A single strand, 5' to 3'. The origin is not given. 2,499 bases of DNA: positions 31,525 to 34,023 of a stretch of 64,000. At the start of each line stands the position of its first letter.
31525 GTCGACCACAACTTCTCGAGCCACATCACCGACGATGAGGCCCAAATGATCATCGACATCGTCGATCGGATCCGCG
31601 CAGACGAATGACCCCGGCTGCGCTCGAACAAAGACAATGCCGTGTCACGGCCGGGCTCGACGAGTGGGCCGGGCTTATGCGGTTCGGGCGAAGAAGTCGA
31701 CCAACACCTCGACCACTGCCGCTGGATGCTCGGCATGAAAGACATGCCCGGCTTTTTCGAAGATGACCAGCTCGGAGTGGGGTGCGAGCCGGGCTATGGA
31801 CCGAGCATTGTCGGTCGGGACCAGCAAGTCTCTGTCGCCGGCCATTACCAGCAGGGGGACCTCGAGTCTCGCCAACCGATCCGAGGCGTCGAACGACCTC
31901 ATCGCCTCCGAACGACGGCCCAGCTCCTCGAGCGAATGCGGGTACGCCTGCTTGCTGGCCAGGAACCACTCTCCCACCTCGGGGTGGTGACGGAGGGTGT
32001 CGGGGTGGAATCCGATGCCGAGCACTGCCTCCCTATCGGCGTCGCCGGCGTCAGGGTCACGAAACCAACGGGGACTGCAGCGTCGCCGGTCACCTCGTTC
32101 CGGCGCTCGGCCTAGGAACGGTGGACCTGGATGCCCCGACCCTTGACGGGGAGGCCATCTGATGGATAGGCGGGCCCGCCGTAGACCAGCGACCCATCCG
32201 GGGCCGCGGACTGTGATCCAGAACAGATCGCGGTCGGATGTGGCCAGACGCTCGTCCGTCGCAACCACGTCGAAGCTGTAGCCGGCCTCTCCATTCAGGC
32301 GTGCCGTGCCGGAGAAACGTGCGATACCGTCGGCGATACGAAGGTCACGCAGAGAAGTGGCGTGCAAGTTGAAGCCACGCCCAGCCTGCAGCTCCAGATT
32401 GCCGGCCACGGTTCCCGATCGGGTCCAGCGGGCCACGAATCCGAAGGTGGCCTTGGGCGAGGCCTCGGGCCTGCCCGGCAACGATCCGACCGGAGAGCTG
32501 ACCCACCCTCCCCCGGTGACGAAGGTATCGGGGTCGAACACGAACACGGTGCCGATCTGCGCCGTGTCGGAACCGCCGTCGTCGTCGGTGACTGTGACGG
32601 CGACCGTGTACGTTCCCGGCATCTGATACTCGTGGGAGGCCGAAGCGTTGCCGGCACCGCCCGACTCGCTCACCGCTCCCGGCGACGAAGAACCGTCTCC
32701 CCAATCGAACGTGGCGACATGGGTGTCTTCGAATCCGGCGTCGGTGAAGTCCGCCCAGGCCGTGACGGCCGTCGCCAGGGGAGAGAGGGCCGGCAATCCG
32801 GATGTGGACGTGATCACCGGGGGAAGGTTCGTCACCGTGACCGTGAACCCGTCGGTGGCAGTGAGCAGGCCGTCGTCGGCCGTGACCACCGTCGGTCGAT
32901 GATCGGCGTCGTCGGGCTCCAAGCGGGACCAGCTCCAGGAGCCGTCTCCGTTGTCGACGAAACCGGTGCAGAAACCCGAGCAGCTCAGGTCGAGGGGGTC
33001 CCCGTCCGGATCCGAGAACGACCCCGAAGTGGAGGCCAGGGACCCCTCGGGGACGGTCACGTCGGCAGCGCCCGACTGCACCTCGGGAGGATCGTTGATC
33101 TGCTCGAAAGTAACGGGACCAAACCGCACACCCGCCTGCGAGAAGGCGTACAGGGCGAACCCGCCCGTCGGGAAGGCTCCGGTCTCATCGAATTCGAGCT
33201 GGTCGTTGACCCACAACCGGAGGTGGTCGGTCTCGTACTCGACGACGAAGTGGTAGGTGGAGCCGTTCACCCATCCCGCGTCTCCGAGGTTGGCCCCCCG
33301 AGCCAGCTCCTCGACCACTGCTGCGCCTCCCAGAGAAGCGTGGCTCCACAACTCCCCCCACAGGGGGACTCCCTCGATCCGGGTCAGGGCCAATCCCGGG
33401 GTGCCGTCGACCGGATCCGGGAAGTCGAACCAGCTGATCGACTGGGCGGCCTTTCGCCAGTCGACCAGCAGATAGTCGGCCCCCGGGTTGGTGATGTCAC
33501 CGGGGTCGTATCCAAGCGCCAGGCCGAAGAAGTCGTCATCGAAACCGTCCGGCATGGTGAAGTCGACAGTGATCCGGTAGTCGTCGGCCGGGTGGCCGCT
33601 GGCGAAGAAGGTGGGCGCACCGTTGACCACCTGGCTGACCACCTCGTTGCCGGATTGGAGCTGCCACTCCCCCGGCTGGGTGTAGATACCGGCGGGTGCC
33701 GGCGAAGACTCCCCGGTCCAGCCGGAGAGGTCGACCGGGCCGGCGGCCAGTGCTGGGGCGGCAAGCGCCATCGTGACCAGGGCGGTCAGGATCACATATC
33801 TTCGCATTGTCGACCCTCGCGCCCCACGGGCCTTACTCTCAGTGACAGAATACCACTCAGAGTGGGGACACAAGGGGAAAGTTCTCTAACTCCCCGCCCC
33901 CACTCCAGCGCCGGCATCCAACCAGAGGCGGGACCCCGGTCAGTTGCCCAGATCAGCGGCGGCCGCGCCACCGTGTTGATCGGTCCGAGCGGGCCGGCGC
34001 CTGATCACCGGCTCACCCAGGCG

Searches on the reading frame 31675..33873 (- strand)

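Call 31: search_protein_families(library=pfam, max_evalue=0.001, proteins=[window:31675-33873:-])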
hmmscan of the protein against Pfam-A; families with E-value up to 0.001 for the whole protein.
window:31675-33873:- (732 aa): 6 families
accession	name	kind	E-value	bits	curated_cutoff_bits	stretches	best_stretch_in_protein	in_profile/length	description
PF18911.6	PKD_4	-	7.4e-09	36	27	1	368-440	18-80/85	PKD domain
PF00561.26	Abhydrolase_1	-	1.5e-06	28.5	25.8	1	663-717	191-245/245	alpha/beta hydrolase fold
PF00801.26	PKD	-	2.5e-06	27.8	23.5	1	373-436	16-73/80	PKD domain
PF12697.13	Abhydrolase_6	-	6.3e-05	24.2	26.3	1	577-723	100-217/217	Alpha/beta hydrolase family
PF17963.7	Big_9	-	0.00012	23.3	23.6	0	260-347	1-88/89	Bacterial Ig domain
PF08386.16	Abhydrolase_4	-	0.00094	19.7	21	0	670-729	33-92/103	TAP-like protein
